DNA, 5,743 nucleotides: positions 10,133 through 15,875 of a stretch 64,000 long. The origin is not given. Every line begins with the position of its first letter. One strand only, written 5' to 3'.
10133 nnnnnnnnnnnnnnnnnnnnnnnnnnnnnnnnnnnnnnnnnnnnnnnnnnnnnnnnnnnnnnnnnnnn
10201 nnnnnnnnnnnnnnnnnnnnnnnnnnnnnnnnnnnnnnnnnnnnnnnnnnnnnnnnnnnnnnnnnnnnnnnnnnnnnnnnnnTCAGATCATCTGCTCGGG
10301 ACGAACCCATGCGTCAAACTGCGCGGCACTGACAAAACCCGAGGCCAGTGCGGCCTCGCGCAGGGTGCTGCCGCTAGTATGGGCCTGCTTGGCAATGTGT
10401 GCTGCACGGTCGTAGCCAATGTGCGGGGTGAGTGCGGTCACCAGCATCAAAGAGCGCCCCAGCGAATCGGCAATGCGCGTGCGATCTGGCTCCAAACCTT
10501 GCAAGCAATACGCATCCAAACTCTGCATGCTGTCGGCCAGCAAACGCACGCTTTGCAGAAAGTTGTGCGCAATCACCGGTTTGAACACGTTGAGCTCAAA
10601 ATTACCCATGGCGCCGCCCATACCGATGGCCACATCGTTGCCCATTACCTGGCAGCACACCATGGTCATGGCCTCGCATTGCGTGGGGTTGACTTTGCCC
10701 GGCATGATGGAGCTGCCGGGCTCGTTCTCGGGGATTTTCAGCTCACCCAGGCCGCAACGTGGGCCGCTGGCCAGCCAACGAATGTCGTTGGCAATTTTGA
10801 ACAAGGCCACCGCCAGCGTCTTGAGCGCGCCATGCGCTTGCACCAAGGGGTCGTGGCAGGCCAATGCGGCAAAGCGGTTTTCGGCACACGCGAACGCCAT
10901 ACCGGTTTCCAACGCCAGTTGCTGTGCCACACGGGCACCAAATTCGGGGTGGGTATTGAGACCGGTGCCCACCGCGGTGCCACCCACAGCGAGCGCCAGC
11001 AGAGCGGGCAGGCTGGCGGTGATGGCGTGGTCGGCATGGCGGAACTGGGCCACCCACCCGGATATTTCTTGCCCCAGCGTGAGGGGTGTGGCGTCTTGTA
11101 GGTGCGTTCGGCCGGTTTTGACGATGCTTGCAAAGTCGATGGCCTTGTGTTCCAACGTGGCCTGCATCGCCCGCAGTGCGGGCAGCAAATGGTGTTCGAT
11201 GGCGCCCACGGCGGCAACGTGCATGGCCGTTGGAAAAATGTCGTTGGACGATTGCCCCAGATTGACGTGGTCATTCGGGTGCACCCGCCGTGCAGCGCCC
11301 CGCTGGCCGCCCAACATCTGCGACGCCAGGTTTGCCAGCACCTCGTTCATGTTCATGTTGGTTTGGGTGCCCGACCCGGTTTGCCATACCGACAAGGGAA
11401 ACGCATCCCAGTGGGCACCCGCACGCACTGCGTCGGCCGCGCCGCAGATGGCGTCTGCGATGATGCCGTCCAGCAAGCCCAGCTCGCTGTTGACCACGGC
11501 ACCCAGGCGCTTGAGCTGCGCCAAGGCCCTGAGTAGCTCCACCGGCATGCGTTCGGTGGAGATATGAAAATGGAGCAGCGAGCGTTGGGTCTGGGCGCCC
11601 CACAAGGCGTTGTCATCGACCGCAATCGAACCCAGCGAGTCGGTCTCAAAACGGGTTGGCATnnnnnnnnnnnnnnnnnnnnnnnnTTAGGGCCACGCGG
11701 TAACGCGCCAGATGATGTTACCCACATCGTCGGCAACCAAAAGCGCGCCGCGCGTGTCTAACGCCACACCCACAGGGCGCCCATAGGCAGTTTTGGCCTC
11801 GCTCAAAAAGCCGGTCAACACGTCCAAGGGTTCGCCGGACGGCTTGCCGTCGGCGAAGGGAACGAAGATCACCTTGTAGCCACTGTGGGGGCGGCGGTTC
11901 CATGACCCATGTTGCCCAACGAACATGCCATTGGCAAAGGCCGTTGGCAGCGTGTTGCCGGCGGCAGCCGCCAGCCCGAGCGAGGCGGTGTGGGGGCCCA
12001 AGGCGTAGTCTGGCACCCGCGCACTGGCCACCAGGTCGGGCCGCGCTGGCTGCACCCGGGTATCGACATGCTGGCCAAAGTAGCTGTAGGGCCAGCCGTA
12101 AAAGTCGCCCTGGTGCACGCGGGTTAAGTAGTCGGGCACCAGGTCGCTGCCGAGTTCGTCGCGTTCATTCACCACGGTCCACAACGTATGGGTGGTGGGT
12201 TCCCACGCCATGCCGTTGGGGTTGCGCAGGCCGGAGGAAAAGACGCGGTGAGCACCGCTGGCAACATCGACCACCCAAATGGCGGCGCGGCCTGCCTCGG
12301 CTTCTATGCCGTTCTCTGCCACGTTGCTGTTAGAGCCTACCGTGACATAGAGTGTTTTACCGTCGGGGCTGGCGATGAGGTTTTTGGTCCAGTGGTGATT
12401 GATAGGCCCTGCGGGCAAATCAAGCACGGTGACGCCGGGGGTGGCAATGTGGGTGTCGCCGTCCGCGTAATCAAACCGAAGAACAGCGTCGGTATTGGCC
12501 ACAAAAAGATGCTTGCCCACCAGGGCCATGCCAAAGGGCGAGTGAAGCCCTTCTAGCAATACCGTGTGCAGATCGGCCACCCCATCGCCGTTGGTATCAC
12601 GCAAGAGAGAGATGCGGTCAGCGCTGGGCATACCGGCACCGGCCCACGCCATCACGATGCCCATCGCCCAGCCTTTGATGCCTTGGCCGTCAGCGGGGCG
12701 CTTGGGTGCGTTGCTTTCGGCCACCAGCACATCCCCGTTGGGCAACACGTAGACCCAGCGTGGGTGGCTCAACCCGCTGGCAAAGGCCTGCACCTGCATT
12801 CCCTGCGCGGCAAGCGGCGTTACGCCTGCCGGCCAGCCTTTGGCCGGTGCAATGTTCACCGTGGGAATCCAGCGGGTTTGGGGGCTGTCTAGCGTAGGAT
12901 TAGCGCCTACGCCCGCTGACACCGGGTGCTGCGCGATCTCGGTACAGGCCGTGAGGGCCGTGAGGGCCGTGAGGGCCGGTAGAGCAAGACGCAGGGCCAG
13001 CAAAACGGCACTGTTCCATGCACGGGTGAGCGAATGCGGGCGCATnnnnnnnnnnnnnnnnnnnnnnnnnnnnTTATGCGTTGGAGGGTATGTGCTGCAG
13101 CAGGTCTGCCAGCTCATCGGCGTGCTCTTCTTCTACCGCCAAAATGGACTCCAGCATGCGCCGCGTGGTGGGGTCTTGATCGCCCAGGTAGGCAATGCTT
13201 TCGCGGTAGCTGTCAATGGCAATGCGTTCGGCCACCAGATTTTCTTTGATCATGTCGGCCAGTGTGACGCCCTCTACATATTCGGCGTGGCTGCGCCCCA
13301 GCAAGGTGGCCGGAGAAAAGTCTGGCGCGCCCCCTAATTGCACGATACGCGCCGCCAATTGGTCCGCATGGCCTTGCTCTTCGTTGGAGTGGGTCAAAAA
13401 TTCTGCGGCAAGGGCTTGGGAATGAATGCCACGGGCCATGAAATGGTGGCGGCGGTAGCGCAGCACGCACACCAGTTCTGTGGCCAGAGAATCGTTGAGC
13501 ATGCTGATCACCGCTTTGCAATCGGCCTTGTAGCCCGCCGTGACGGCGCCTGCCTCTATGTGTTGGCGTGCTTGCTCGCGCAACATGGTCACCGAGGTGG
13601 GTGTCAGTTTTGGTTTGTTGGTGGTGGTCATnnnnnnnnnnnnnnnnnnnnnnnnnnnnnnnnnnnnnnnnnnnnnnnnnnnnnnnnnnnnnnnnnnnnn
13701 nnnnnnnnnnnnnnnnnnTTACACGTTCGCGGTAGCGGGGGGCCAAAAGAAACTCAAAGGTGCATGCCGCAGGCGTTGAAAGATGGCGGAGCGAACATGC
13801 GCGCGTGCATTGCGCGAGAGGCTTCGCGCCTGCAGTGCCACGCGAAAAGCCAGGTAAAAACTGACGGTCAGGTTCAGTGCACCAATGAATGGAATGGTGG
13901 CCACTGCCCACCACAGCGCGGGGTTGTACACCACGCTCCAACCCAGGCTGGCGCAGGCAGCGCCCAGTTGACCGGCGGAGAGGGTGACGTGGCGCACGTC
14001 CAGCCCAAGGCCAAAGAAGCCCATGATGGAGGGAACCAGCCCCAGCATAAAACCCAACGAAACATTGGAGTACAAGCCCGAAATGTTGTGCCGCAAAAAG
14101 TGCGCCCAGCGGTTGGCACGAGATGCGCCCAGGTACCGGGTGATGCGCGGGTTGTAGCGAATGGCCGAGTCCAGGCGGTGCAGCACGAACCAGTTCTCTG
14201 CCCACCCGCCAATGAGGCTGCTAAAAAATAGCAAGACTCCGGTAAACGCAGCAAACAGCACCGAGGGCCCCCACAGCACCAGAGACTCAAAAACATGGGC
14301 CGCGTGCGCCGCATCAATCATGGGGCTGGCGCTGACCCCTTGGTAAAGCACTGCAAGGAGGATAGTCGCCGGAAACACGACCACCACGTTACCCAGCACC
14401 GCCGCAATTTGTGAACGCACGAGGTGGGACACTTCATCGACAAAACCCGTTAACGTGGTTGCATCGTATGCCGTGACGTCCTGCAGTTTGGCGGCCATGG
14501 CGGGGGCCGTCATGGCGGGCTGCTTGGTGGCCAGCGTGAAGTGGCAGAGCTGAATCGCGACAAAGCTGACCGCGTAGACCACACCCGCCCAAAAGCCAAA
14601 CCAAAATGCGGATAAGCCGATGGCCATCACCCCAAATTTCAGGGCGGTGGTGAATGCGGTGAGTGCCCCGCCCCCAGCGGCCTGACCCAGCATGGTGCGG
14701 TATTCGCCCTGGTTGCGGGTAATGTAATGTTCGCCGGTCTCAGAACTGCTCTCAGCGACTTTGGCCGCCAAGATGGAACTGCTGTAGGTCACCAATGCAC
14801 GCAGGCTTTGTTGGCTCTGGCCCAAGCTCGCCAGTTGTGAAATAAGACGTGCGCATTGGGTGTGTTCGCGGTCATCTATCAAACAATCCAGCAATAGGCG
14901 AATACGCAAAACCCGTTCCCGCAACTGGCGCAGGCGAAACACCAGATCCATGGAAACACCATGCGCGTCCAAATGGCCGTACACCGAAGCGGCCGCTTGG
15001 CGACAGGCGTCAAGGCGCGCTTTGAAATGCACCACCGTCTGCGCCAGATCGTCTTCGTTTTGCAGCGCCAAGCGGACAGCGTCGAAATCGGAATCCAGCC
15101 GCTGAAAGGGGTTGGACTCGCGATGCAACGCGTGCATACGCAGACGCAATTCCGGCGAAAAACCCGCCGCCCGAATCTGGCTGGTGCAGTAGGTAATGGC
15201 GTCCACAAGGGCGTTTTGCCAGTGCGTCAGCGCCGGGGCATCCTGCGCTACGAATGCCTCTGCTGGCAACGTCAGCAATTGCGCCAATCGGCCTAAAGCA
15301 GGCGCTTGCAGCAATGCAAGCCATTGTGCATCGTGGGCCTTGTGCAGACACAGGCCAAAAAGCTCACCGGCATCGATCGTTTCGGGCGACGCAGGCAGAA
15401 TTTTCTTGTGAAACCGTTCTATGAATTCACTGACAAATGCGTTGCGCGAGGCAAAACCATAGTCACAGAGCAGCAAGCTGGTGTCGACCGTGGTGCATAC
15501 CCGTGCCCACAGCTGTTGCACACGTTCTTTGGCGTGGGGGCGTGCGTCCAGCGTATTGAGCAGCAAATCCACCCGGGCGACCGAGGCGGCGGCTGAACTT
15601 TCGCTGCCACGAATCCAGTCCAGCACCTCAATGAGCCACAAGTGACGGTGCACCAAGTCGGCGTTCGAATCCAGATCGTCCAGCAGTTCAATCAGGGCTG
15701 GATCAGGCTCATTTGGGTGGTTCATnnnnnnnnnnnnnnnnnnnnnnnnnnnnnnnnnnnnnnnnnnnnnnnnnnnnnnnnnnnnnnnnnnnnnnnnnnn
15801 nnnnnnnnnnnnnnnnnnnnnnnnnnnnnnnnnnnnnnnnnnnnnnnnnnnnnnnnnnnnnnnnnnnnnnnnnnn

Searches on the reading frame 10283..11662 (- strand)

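Call 34: search_protein_families(library=pfam, proteins=[window:10283-11662:-], max_evalue=0.001)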
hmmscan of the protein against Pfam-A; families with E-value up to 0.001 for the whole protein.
window:10283-11662:- (459 aa): 2 families
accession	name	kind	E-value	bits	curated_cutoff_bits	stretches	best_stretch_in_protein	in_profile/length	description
PF00206.25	Lyase_1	-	1.3e-105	353.7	27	1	13-341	3-312/312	Lyase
PF10415.14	FumaraseC_C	-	3.7e-24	85.4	32.5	1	407-459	1-53/54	Fumarase C C-terminus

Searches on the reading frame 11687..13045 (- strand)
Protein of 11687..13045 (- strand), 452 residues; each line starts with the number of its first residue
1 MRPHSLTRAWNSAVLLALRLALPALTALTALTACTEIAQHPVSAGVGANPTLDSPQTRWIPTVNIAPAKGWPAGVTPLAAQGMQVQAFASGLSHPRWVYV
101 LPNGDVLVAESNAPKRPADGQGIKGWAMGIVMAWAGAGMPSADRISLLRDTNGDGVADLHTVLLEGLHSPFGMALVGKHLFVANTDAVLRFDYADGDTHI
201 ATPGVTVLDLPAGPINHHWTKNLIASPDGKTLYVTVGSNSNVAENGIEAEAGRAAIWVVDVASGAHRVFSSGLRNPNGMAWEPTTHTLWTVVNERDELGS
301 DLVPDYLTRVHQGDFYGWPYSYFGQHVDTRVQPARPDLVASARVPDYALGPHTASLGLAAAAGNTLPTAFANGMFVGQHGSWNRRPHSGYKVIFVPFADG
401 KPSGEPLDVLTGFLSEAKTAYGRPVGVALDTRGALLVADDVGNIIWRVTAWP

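Call 34: search_protein_families(library=pfam, proteins=[window:11687-13045:-], max_evalue=0.001)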
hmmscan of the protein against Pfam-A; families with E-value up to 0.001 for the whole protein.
window:11687-13045:- (452 aa): 3 families
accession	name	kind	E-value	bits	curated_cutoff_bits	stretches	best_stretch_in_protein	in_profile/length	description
PF07995.17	GSDH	-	4.5e-14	52.9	25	1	184-377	80-276/332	Glucose / Sorbosone dehydrogenase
PF23500.1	DUF7133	-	1.7e-12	47.8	27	1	141-378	57-291/385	Domain of unknown function (DUF7133)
PF01436.27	NHL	-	4.7e-06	26.8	20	0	423-443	3-22/28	NHL repeat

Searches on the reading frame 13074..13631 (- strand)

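Call 10: search_protein_families(library=pfam, proteins=[window:13074-13631:-], max_evalue=0.001)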
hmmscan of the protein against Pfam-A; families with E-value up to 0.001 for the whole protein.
window:13074-13631:- (185 aa): 3 families
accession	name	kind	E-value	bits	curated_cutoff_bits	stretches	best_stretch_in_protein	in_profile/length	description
PF00210.30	Ferritin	-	3.4e-29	102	24.5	1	43-182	2-140/142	Ferritin-like domain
PF02915.23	Rubrerythrin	-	1e-05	26.4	22.8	1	45-177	3-136/137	Rubrerythrin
PF09537.16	DUF2383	-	6.5e-05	23.5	30.8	0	65-121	23-78/111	Domain of unknown function (DUF2383)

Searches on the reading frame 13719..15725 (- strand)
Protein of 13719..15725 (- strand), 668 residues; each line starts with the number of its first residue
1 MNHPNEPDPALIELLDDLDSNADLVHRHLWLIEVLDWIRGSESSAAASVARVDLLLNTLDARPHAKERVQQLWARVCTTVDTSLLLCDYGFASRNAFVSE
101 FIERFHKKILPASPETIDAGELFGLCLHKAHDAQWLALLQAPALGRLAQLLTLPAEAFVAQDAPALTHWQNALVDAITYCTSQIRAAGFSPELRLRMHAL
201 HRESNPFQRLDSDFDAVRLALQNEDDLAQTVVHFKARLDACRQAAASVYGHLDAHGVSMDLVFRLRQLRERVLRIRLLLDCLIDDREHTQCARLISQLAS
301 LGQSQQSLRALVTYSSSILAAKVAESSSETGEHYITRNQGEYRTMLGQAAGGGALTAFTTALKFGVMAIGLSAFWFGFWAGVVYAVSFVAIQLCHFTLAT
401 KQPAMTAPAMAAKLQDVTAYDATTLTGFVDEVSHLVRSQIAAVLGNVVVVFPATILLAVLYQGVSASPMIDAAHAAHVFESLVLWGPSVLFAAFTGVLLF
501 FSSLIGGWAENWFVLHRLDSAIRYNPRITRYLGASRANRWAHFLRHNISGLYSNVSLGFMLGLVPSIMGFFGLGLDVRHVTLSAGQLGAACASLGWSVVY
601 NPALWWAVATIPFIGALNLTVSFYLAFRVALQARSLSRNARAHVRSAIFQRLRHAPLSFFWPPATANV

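Call 10: search_protein_families(library=pfam, proteins=[window:13719-15725:-], max_evalue=0.001)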
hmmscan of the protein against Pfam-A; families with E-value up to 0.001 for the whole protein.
window:13719-15725:- (668 aa): 1 family
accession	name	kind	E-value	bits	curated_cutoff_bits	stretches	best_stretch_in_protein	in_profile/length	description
PF10136.14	SpecificRecomb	-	1.1e-218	728.1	24.6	1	26-662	2-639/639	Site-specific recombinase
